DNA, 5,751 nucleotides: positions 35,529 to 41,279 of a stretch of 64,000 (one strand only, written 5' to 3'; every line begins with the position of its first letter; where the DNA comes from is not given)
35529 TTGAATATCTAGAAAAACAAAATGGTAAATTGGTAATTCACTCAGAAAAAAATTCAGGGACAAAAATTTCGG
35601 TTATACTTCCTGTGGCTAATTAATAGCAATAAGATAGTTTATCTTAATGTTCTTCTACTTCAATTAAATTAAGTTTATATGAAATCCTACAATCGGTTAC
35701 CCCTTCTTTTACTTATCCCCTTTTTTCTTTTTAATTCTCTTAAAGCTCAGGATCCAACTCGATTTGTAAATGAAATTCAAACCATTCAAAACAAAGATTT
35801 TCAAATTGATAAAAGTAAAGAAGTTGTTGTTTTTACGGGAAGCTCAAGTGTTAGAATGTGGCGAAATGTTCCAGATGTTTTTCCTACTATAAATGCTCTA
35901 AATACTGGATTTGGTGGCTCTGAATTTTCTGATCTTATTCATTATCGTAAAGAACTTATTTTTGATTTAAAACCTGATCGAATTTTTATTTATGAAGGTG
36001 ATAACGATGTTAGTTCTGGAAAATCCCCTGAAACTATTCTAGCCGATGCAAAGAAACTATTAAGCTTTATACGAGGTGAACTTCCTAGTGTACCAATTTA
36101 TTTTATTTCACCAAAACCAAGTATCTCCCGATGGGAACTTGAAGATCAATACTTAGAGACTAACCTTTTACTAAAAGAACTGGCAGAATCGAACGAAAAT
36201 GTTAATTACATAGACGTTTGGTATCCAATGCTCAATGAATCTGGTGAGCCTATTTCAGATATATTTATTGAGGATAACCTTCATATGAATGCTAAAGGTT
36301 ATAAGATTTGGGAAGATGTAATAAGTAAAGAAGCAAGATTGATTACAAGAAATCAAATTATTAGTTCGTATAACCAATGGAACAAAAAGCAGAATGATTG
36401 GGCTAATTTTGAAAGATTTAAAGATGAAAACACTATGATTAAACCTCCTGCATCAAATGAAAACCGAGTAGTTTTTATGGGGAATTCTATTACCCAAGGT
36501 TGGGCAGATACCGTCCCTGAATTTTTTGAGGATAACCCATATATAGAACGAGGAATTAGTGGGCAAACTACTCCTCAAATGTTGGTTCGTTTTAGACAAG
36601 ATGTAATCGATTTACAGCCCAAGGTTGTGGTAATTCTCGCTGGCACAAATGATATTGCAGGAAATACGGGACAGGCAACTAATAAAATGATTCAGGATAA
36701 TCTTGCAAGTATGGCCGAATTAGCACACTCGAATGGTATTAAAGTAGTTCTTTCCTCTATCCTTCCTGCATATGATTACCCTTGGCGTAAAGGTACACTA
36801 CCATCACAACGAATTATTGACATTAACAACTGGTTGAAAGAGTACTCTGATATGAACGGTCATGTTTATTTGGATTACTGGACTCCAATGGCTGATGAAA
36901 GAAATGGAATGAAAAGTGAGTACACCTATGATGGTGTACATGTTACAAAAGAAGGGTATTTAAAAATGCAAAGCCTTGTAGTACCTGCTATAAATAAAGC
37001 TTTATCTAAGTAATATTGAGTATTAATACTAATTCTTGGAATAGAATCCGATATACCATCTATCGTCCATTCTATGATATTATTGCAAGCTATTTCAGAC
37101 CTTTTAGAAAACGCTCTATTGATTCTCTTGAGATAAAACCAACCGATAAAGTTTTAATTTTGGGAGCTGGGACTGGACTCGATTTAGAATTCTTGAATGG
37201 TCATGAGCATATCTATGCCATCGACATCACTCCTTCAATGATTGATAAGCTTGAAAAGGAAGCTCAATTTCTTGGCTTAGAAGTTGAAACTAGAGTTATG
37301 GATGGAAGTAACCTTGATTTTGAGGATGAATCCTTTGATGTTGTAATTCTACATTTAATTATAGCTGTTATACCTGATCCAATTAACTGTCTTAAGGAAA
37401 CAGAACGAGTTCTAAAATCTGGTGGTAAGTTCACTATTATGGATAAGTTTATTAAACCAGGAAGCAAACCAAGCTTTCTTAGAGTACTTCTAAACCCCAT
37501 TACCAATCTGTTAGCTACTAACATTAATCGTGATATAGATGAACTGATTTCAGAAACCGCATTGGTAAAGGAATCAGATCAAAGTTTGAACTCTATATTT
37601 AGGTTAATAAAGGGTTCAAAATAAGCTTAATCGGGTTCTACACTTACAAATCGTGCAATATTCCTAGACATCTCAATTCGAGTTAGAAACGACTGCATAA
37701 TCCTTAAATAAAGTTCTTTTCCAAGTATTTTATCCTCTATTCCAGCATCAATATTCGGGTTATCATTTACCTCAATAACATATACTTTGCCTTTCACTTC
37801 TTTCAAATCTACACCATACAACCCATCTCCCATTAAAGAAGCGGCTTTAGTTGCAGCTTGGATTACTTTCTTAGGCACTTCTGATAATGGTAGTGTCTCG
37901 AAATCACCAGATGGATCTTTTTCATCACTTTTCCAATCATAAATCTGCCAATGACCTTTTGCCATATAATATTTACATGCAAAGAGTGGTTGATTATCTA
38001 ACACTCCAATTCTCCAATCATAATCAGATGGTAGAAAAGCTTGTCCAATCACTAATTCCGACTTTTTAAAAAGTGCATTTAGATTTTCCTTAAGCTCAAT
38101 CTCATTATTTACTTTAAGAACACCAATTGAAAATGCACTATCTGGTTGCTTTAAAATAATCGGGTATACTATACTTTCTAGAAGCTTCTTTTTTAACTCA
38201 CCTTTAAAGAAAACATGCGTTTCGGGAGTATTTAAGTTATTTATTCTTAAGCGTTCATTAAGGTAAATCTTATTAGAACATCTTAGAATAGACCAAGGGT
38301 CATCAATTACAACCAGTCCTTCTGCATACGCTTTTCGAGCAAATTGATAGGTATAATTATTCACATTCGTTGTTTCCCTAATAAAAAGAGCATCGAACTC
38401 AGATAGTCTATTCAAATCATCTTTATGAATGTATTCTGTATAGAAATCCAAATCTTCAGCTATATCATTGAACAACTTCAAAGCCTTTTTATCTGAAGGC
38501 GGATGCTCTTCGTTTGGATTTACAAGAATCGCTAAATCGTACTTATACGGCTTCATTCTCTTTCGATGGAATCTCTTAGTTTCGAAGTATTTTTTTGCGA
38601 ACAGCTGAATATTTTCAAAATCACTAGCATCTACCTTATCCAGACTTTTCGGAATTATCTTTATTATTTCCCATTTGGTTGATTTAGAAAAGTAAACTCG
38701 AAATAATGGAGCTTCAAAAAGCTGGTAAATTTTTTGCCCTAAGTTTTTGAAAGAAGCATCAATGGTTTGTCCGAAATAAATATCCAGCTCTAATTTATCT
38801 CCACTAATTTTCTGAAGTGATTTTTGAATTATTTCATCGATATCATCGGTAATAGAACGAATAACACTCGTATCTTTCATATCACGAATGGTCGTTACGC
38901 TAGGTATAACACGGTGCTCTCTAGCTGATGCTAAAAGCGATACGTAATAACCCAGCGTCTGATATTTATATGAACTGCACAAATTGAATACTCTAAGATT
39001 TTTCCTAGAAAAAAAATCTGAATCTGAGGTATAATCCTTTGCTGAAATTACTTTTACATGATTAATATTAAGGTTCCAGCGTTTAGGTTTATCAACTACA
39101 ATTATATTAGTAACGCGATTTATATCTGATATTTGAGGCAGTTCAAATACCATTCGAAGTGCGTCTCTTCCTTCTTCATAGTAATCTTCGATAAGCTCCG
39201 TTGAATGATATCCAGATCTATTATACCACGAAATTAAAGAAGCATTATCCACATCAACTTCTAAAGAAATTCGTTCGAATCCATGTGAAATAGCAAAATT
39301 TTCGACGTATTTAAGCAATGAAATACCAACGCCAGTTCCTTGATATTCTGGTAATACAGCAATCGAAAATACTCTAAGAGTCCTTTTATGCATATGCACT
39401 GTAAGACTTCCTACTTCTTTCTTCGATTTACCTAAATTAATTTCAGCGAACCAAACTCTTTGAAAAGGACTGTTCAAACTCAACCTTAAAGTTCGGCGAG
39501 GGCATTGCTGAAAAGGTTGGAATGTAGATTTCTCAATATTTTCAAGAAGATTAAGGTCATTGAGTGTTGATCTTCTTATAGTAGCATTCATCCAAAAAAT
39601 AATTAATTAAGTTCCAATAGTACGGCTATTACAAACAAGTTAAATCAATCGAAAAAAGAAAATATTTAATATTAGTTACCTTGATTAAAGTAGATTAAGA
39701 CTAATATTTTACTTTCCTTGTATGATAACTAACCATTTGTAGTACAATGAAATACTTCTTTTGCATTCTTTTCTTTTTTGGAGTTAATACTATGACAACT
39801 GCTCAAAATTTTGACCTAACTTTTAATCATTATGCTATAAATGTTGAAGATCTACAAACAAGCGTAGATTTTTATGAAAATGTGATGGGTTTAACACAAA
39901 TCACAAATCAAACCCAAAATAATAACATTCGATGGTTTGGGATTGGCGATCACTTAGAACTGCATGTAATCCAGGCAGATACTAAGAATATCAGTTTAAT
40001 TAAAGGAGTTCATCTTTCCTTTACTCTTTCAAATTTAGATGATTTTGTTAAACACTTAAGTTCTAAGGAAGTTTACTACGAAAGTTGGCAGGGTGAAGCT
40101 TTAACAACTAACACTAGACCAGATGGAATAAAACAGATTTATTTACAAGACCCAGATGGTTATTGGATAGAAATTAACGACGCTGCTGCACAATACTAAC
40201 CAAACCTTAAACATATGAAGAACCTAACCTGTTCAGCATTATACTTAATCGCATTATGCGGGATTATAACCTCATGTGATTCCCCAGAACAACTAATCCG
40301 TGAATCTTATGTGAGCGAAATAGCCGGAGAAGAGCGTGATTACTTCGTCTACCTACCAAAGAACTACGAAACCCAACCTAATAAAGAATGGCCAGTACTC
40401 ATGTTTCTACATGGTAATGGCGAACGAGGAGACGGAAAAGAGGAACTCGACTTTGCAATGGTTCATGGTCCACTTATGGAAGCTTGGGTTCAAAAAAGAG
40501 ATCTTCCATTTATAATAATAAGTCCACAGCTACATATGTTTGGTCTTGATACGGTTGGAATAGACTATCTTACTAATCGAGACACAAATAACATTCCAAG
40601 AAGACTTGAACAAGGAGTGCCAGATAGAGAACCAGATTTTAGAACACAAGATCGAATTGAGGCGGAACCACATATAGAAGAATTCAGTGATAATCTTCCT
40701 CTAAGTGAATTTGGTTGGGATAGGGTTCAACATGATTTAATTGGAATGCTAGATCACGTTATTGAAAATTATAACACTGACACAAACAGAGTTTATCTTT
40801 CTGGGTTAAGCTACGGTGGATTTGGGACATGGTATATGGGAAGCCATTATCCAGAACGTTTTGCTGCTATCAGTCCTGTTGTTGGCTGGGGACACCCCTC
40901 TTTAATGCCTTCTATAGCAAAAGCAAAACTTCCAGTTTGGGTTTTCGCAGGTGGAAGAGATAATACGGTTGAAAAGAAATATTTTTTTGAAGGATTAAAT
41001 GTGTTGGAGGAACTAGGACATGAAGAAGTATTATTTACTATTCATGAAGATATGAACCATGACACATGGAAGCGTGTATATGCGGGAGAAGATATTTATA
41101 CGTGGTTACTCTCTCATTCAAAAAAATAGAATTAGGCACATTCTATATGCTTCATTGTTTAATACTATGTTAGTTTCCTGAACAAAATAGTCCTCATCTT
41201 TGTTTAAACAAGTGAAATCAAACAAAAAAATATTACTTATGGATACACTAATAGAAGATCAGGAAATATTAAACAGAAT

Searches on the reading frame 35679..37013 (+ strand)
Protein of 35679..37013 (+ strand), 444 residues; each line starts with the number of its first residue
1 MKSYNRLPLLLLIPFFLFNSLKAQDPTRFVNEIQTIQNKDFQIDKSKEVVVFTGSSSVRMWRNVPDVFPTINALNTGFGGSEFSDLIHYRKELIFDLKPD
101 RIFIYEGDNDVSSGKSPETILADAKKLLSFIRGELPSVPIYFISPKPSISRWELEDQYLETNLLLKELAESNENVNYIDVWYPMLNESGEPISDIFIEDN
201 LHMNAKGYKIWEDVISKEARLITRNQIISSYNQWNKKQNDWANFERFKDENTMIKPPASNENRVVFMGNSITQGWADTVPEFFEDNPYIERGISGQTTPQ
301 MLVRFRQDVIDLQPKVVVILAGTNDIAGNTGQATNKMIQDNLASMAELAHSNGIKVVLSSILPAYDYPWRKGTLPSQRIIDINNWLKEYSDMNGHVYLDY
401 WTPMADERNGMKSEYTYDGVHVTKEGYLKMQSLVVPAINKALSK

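Call 71: search_protein_families(library=pfam, max_evalue=0.00001, proteins=[window:35679-37013:+])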
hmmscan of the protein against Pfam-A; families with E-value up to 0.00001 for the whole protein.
window:35679-37013:+ (444 aa): 4 families
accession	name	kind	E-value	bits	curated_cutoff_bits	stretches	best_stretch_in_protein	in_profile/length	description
PF13472.12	Lipase_GDSL_2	-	2.5e-44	152.3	32.9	2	266-427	1-176/178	GDSL-like Lipase/Acylhydrolase family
PF00657.28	Lipase_GDSL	-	6.4e-23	82.4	23.6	2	264-430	1-204/208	GDSL-like Lipase/Acylhydrolase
PF17182.10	OSK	-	1.6e-08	34.5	27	0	293-411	52-162/202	OSK domain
PF04311.20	DUF459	-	4.3e-06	26.7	27.2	0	263-435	1-195/197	Protein of unknown function (DUF459)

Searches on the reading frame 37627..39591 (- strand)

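Call 71: search_protein_families(library=pfam, max_evalue=0.00001, proteins=[window:37627-39591:-])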
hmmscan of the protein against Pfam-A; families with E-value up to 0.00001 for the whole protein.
window:37627-39591:- (654 aa): 7 families
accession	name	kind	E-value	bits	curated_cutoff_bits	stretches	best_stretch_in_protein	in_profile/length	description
PF14401.11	RLAN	-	6.9e-44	149.6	25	1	184-324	1-143/150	RimK-like ATPgrasp N-terminal domain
PF00583.31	Acetyltransf_1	-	4.9e-13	49.8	20.7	1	17-128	5-116/116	Acetyltransferase (GNAT) family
PF07478.18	Dala_Dala_lig_C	-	4e-12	46.5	24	1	465-612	26-176/204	D-ala D-ala ligase C-terminus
PF13508.13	Acetyltransf_7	-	1.2e-08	35.7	27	1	44-129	3-83/84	Acetyltransferase (GNAT) domain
PF08443.16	RimK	-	4.5e-08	33.4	21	1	447-616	10-171/188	RimK-like ATP-grasp domain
PF13673.13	Acetyltransf_10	-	9e-07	29.4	23.6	1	58-150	41-127/128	Acetyltransferase (GNAT) domain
PF02655.19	ATP-grasp_3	-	1.4e-06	29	23.2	1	438-609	1-154/160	ATP-grasp domain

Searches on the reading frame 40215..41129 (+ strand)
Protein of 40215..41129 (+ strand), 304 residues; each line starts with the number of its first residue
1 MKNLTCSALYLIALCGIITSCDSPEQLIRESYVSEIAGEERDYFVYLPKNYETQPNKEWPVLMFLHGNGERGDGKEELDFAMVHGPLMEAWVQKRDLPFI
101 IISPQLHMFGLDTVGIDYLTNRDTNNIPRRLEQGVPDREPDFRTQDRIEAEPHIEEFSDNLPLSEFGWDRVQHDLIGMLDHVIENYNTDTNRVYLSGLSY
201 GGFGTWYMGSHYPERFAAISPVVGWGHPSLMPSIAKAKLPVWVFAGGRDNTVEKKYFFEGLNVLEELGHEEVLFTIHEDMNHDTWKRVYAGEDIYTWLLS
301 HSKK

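Call 71: search_protein_families(library=pfam, max_evalue=0.00001, proteins=[window:40215-41129:+])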
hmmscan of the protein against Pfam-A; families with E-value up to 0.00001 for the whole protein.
window:40215-41129:+ (304 aa): 2 families
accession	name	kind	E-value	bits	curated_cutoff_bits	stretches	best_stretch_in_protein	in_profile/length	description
PF00756.26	Esterase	-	2.3e-09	37.8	22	0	178-227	102-159/251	Putative esterase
PF00326.27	Peptidase_S9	-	4.2e-08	33.4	22.6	1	171-231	44-104/213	Prolyl oligopeptidase family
